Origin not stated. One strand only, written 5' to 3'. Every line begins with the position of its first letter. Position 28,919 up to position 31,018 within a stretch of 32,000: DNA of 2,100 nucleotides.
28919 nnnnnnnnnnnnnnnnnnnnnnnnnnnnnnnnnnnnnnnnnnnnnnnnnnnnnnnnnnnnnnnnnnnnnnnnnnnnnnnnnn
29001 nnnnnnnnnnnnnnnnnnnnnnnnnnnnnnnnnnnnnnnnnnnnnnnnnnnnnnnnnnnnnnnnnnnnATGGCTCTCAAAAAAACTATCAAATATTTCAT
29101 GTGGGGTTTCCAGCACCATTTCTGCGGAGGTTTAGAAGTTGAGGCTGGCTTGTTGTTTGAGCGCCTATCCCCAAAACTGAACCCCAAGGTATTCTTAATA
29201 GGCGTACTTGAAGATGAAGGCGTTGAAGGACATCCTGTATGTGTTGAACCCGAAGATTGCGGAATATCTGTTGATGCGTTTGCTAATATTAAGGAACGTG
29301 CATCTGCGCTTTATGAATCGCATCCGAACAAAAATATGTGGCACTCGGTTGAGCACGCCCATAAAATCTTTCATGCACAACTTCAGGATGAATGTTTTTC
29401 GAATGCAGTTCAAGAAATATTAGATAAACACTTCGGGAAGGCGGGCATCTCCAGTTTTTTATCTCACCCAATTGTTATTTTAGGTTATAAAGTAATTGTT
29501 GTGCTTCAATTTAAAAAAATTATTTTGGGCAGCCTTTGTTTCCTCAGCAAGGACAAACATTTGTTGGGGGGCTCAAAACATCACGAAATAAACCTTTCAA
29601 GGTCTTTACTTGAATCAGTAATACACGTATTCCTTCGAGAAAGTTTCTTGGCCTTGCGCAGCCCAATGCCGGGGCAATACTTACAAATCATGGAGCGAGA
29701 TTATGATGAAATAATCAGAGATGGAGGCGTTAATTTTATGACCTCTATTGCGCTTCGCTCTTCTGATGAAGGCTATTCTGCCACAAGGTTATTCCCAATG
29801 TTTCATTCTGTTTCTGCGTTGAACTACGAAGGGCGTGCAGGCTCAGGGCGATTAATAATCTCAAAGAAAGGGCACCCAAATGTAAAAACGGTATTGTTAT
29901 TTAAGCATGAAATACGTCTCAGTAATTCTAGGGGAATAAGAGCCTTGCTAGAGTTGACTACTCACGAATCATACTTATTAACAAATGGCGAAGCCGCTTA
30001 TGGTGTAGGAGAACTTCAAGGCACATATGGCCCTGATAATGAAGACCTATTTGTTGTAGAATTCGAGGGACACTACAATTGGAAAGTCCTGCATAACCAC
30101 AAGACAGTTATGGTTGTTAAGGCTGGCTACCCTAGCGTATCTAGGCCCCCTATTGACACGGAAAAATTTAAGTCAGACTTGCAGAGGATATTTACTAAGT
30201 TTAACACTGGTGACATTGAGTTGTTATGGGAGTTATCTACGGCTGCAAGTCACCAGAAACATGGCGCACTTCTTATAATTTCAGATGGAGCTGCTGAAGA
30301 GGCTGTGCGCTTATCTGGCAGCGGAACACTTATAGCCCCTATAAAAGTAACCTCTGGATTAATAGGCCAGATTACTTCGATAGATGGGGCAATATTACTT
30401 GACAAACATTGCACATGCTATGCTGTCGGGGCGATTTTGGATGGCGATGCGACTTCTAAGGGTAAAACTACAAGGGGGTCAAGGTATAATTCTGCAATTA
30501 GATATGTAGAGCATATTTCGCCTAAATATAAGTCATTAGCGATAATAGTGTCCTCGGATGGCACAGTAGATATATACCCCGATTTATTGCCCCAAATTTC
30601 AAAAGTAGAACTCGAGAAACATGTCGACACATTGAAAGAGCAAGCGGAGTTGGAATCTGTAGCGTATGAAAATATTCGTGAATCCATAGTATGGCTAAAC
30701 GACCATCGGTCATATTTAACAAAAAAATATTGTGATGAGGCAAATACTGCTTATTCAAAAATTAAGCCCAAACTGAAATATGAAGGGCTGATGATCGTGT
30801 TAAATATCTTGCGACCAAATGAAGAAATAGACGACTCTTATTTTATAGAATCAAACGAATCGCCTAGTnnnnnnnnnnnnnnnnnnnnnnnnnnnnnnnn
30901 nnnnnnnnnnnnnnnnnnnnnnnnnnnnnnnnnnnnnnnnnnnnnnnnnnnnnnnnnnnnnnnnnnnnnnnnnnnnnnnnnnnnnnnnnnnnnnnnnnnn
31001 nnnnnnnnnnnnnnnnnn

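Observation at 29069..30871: Low-GC single-gene insertion encoding an unknown 390-aa N-terminus fused to a diadenylate-cyclase-like domain with RHR replaced by RYN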

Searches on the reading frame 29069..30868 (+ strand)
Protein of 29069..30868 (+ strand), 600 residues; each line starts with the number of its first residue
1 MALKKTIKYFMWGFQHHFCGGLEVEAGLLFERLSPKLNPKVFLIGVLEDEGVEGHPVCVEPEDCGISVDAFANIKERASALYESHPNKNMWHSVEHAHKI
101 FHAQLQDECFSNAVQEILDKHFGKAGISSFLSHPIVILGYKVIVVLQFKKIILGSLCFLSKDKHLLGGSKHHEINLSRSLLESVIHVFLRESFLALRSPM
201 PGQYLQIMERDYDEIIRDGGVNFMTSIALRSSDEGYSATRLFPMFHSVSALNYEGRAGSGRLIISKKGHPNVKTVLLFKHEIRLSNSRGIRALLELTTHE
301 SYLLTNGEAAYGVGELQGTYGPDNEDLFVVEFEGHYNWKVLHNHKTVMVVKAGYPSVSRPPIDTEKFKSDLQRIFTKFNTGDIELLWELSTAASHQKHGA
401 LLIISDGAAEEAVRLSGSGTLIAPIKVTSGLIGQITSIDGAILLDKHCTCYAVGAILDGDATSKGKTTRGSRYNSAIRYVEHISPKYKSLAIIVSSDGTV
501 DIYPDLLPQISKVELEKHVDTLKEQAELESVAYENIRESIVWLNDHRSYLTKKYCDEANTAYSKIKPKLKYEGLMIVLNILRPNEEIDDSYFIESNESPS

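Call 3: search_protein_families(library=pfam, proteins=[window:29069-30868:+], max_evalue=1)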
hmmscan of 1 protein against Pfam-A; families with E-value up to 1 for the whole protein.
window:29069-30868:+ (600 aa): 5 families
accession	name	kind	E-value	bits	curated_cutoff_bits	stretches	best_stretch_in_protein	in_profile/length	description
PF21752.2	DACNG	-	1.4e-51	175.9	27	1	11-224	1-208/208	Probable sensor domain DACNG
PF21750.2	DACNH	-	5.6e-24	84.5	27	1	241-343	3-106/107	Probable sensor domain DACNH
PF02457.21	DAC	-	3.9e-09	36.6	27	1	393-503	7-114/119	DisA bacterial checkpoint controller nucleotide-binding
PF16263.11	DUF4917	-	0.034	14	28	1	351-396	14-59/311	Domain of unknown function (DUF4917)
PF22877.3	RRM_Thc1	-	0.084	13.3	23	1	540-564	30-54/75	Thc1, RRM domain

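Call 4: search_protein_families(library=ncbifam, proteins=[window:29069-30868:+], max_evalue=1)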
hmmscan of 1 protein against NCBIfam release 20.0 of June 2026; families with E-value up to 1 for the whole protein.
window:29069-30868:+ (600 aa): 2 families
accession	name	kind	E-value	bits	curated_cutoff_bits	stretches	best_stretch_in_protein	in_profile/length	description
NF053872.1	DS2_3_antiphage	equivalog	8.2e-166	552.7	630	1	7-591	1-576/576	anti-phage protein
NF003338.0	PRK04350.1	subfamily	0.063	11.6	434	1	58-133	58-133/502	thymidine phosphorylase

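Call 5: search_protein_families(library=padloc, proteins=[window:29069-30868:+], max_evalue=1)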
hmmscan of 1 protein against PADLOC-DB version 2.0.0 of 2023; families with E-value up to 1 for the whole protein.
window:29069-30868:+ (600 aa): 0 families

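Call 20: find_homologous_proteins(query=window:29069-30868:+, max_evalue=0.00001)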
Query window:29069-30868:+ (600 aa): 233 proteins with E <= 0.00001 among 8000 candidates; the best 120 are listed.
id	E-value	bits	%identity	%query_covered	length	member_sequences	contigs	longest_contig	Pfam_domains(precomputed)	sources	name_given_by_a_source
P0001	0.0e+0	1363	100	100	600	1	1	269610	PF21750.3,PF21752.3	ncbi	ncbi:MAG: hypothetical protein V1676_02750 [Candidatus Diapherotrites archaeon]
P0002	4.4e-140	486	40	99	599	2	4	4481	PF21750.3,PF02457.22,PF21752.3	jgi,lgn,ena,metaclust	metaclust:\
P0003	1.1e-137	478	39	99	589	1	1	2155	PF21750.3,PF02457.22,PF21752.3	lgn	-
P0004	1.3e-133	465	38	99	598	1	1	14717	PF21750.3,PF02457.22,PF21752.3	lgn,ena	-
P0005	1.9e-133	464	38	99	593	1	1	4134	PF21750.3,PF02457.22,PF21752.3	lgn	-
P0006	9.6e-133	462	41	98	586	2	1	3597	PF21750.3,PF02457.22,PF21752.3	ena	-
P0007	1.3e-131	458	38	99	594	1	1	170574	PF21750.3,PF02457.22,PF21752.3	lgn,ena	-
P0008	1.5e-131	458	40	99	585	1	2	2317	PF21750.3,PF02457.22,PF21752.3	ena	-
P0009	5.7e-129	449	37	98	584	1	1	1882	PF21750.3,PF02457.22,PF21752.3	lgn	-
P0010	1.0e-128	448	39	98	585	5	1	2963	PF21750.3,PF02457.22,PF21752.3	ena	-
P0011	2.1e-128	447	39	98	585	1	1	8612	PF21750.3,PF02457.22,PF21752.3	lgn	-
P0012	4.7e-128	446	36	99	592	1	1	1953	PF21750.3,PF02457.22,PF21752.3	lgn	-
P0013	8.2e-128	446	39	98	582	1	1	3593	PF21750.3,PF02457.22,PF21752.3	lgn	-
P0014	3.9e-127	443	38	98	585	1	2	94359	PF21750.3,PF02457.22,PF21752.3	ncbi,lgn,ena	-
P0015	6.7e-127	442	37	98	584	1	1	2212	PF21750.3,PF02457.22,PF21752.3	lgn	-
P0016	1.1e-126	442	39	98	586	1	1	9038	PF21750.3,PF02457.22,PF21752.3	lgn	-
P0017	2.2e-126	441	37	98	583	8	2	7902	PF21750.3,PF02457.22,PF21752.3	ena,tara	tara:strand:- start:770 stop:2521 length:1752 start_codon:yes stop_codon:yes gene_type:complete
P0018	1.4e-125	438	37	98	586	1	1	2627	PF21750.3,PF02457.22,PF21752.3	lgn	-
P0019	3.1e-125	437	38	98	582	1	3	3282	PF21750.3,PF02457.22,PF21752.3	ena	-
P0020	1.3e-124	435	37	99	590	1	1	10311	PF21750.3,PF02457.22,PF21752.3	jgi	-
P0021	2.6e-124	434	37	99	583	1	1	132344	PF21750.3,PF02457.22,PF21752.3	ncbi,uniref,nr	ncbi:diadenylate cyclase [Flagellimonas nanhaiensis]|uniref:DAC domain-containing protein n=1 Tax=Fl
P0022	4.1e-124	433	39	99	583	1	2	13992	PF21750.3,PF02457.22,PF21752.3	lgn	-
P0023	7.4e-124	432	36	98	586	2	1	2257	PF21750.3,PF02457.22,PF21752.3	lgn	-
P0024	8.0e-124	432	37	98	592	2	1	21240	PF21750.3,PF02457.22,PF21752.3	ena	-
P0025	1.9e-123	431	38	98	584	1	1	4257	PF21750.3,PF02457.22,PF21752.3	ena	-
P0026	2.3e-122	428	37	99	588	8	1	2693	PF21750.3,PF02457.22,PF21752.3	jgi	jgi:DNA integrity scanning protein DisA with diadenylate cyclase activity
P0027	4.3e-122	427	36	98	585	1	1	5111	PF21750.3,PF21752.3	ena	-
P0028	7.2e-122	426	37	98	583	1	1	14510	PF21750.3,PF02457.22,PF21752.3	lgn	-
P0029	1.0e-121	425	39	98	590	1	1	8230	PF21750.3,PF02457.22,PF21752.3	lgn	-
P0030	2.9e-121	424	35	98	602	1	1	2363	PF21750.3,PF02457.22,PF21752.3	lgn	-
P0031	3.1e-121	424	37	99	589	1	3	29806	PF21750.3,PF02457.22,PF21752.3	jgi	jgi:DNA integrity scanning protein DisA with diadenylate cyclase activity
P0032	1.3e-120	422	37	98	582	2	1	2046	PF21750.3,PF02457.22,PF21752.3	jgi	-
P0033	1.5e-120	421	36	98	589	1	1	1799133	PF21750.3,PF02457.22,PF21752.3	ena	-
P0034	1.7e-120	421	37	99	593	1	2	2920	PF21750.3,PF02457.22,PF21752.3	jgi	jgi:DNA integrity scanning protein DisA with diadenylate cyclase activity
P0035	3.0e-120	421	36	98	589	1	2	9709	PF21750.3,PF02457.22,PF21752.3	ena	-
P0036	3.9e-120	420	36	99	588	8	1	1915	PF21750.3,PF02457.22,PF21752.3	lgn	-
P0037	4.3e-120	420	38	98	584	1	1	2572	PF21750.3,PF02457.22,PF21752.3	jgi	jgi:DNA integrity scanning protein DisA with diadenylate cyclase activity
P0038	5.9e-120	420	37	98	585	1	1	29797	PF21750.3,PF02457.22,PF21752.3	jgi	jgi:DNA integrity scanning protein DisA with diadenylate cyclase activity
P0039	7.2e-120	419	38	98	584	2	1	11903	PF21750.3,PF02457.22,PF21752.3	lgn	-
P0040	8.5e-120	419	37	98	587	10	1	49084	PF21750.3,PF02457.22,PF21752.3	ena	-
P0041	7.4e-119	416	39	97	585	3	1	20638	PF21750.3,PF02457.22,PF21752.3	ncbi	-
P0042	2.7e-118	414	37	97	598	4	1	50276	PF21750.3,PF02457.22,PF21752.3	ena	-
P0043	7.1e-118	413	37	98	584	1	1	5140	PF21750.3,PF02457.22,PF21752.3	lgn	-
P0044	1.6e-117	412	36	98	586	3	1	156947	PF21750.3,PF02457.22,PF21752.3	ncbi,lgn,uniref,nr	ncbi:DNA integrity scanning protein DisA nucleotide-binding domain protein [Nodularia sp. NIES-3585]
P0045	3.8e-117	410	37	98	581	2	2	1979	PF21750.3,PF02457.22,PF21752.3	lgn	-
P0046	4.7e-117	410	37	98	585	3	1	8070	PF21750.3,PF02457.22,PF21752.3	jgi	-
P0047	5.9e-117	410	37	98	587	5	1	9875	PF21750.3,PF02457.22,PF21752.3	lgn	-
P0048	1.0e-116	409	35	98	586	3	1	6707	PF21750.3,PF02457.22,PF21752.3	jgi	jgi:RNAse (barnase) inhibitor barstar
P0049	1.0e-116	409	35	99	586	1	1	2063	PF21750.3,PF02457.22,PF21752.3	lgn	-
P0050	2.7e-116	407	37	99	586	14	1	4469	PF21750.3,PF21752.3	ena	-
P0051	3.1e-116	407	37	98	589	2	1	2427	PF21750.3,PF02457.22,PF21752.3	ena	-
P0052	3.2e-116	407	36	98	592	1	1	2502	PF21750.3,PF02457.22,PF21752.3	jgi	jgi:hypothetical protein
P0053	1.2e-115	405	36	98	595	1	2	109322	PF21750.3,PF02457.22,PF21752.3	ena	-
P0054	1.3e-115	405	35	98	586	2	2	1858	PF21750.3,PF02457.22,PF21752.3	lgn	-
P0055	1.8e-115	405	38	98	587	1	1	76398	PF21750.3,PF02457.22,PF21752.3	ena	-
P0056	2.1e-115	405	37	99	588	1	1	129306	PF21750.3,PF02457.22,PF21752.3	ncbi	ncbi:MAG: diadenylate cyclase [Bacteroidota bacterium]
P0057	4.9e-115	403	37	98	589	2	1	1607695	PF21750.3,PF02457.22,PF21752.3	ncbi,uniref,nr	ncbi:Tetratricopeptide TPR 2 repeat protein [Nitrosarchaeum koreense MY1]|uniref:Tetratricopeptide T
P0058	8.6e-115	403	36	98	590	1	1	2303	PF21750.3,PF02457.22,PF21752.3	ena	-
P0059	2.0e-114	401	36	98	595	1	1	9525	PF21750.3,PF02457.22,PF21752.3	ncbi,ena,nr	ncbi:MAG: DNA integrity scanning protein DisA nucleotide-binding domain protein [Nitrosopumilaceae a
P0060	6.4e-114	400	36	98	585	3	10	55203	PF21750.3,PF02457.22,PF21752.3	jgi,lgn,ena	jgi:hypothetical protein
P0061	7.9e-114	399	37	98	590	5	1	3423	PF21750.3,PF02457.22,PF21752.3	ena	-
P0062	1.6e-113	398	35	98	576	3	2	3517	PF21750.3,PF02457.22,PF21752.3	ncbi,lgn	-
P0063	2.4e-113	398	37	99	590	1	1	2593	PF21750.3,PF02457.22,PF21752.3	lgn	-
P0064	3.3e-113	397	36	98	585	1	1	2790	PF21750.3,PF02457.22,PF21752.3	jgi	jgi:hypothetical protein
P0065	4.3e-113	397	36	98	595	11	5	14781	PF21750.3,PF02457.22,PF21752.3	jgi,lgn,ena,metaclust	metaclust:\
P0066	8.3e-113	396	37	94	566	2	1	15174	PF21750.3,PF02457.22,PF21752.3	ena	-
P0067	8.6e-113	396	35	99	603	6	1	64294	PF21750.3,PF02457.22,PF21752.3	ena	-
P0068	9.3e-113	396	36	98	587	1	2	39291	PF21750.3,PF02457.22,PF21752.3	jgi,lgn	-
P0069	1.1e-112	396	36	98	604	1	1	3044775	PF21750.3,PF02457.22,PF21752.3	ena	-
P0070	1.6e-111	392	36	98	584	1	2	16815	PF21750.3,PF02457.22,PF21752.3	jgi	jgi:hypothetical protein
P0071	3.0e-111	391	37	99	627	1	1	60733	PF21750.3,PF02457.22,PF21752.3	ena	-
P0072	5.9e-111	390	36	98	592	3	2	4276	PF21750.3,PF02457.22,PF21752.3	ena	-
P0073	1.0e-110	389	36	98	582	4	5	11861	PF21750.3,PF02457.22,PF21752.3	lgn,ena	-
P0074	1.2e-110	389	34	99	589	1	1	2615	PF21750.3,PF02457.22,PF21752.3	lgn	-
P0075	1.5e-110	388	36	98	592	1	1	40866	PF21750.3,PF02457.22,PF21752.3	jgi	jgi:hypothetical protein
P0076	4.1e-110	387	36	98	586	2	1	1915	PF21750.3,PF02457.22,PF21752.3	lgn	-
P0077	7.9e-110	386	36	99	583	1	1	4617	PF21750.3,PF02457.22,PF21752.3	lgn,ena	-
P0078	1.1e-108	382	37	97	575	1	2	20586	PF21750.3,PF02457.22,PF21752.3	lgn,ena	-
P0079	1.8e-108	382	34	98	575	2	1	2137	PF21750.3,PF02457.22,PF21752.3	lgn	-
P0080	6.5e-108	380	35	100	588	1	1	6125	PF21750.3,PF02457.22,PF21752.3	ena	-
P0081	2.0e-107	378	35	98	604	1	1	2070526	PF21750.3,PF02457.22,PF21752.3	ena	-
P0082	1.3e-106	375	34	98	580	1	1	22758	PF21750.3,PF02457.22,PF21752.3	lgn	-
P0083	2.2e-106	375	37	97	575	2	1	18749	PF21750.3,PF02457.22,PF21752.3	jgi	jgi:DNA integrity scanning protein DisA with diadenylate cyclase activity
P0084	4.3e-106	374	36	98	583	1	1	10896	PF21750.3,PF02457.22,PF21752.3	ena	-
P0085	2.7e-105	371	34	98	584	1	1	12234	PF21750.3,PF02457.22,PF21752.3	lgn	-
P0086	2.8e-105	371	35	98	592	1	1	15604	PF21750.3,PF02457.22,PF21752.3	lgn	-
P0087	7.7e-105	370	36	98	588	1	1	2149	PF21750.3,PF02457.22,PF21752.3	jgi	jgi:hypothetical protein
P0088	1.7e-104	369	34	98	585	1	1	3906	PF21750.3,PF02457.22,PF21752.3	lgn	-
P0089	2.9e-104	368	33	98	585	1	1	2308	PF21750.3,PF02457.22,PF21752.3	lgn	-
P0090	9.3e-104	366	36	97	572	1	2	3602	PF21750.3,PF02457.22,PF21752.3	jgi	-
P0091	1.7e-103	365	35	98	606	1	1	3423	PF21750.3,PF02457.22,PF21752.3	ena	-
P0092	3.9e-103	364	37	83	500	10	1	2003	PF21750.3,PF02457.22,PF21752.3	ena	-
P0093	5.5e-103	364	35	98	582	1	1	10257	PF21750.3,PF21752.3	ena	-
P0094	2.1e-102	362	34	98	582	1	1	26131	PF21750.3,PF02457.22,PF21752.3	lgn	-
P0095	3.9e-102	361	34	97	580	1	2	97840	PF21750.3,PF21752.3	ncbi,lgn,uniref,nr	ncbi:diadenylate cyclase [Pedobacter cryoconitis]|uniref:DAC domain-containing protein n=1 Tax=Pedob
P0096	6.8e-102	360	33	97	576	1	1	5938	PF21750.3,PF02457.22,PF21752.3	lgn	-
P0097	9.7e-102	359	38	80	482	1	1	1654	PF21750.3,PF02457.22,PF21752.3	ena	-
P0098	1.9e-101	358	37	86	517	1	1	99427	PF21750.3,PF02457.22,PF21752.3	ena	-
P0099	7.2e-101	357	36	93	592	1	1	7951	PF21750.3,PF02457.22,PF21752.3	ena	-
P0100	5.4e-100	354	34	98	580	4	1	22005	PF21750.3,PF02457.22,PF21752.3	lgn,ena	-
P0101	1.3e-99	352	34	98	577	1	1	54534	PF21750.3,PF02457.22,PF21752.3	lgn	-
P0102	5.8e-98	347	34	98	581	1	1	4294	PF21750.3,PF02457.22,PF21752.3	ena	-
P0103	9.9e-97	343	34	98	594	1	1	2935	PF21750.3,PF02457.22,PF21752.3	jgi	jgi:hypothetical protein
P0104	1.6e-96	342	33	97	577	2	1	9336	PF21750.3,PF02457.22,PF21752.3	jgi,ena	-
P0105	1.7e-96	342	32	98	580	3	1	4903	PF21750.3,PF21752.3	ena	-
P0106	2.6e-96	341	34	97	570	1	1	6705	PF21750.3,PF02457.22,PF21752.3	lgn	-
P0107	3.3e-96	341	42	69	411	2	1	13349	PF21750.3,PF02457.22,PF21752.3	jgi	jgi:hypothetical protein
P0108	2.6e-95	338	33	98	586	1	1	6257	PF21750.3,PF21752.3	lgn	-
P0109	3.4e-95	338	32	98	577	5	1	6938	PF21750.3,PF21752.3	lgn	-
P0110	3.9e-95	338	32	98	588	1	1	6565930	PF21750.3,PF21752.3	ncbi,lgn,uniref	ncbi:DNA integrity scanning protein DisA nucleotide-binding domain protein [Pedobacter sp. AW31-3R]|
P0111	6.3e-95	337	34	98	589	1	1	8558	PF21750.3,PF21752.3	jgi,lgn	-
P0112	7.2e-95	337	34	97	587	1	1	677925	PF21750.3,PF02457.22,PF21752.3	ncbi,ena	-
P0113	2.7e-94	335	33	97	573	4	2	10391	PF21750.3,PF02457.22,PF21752.3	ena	-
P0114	2.7e-94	335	34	98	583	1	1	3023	PF21750.3,PF02457.22,PF21752.3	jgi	jgi:DNA integrity scanning protein DisA with diadenylate cyclase activity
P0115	6.6e-94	334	33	97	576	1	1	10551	PF21750.3,PF02457.22,PF21752.3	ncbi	-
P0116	5.2e-92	327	34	98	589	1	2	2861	PF21750.3,PF02457.22,PF21752.3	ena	-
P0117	1.8e-91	326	31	98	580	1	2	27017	PF21750.3,PF02457.22,PF21752.3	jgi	-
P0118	3.0e-91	325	34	100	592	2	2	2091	PF21750.3,PF02457.22,PF21752.3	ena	-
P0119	8.5e-91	323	32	98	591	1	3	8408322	PF21750.3,PF21752.3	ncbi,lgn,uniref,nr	ncbi:hypothetical protein [Mucilaginibacter paludis]|uniref:DAC domain-containing protein n=1 Tax=Mu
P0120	1.8e-90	322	32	98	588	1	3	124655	PF21750.3,PF02457.22,PF21752.3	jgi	jgi:DisA bacterial checkpoint controller nucleotide-binding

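Call 21: search_solved_structures(query=window:29069-30868:+, max_evalue=1, show_alignments=4)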
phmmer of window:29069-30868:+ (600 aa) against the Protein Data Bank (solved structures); distinct sequences matched with E-value up to 1: 3.
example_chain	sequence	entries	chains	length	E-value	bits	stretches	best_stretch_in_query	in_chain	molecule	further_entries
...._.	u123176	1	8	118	0.043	15.4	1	90-126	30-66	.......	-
7veh_A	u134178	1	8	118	0.045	15.4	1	90-126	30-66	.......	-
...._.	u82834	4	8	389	0.33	12.5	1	266-327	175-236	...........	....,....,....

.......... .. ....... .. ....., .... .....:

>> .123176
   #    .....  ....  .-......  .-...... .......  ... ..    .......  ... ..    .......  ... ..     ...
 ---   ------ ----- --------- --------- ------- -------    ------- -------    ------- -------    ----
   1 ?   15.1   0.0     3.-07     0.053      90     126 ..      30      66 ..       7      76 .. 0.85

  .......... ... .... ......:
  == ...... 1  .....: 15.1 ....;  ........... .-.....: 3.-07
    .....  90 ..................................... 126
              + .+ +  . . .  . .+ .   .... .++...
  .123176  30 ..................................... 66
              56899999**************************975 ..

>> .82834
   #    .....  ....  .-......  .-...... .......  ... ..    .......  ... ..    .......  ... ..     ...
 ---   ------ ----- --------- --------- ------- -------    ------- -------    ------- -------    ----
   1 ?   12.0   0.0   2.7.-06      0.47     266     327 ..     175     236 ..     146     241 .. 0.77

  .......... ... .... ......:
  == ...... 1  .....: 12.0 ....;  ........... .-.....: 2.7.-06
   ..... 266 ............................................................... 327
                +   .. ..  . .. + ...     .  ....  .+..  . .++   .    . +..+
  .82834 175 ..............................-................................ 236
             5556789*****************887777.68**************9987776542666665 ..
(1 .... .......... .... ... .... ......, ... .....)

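Call 30: find_encoding_contigs(protein=P0001, flank=10000, max_places=3)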
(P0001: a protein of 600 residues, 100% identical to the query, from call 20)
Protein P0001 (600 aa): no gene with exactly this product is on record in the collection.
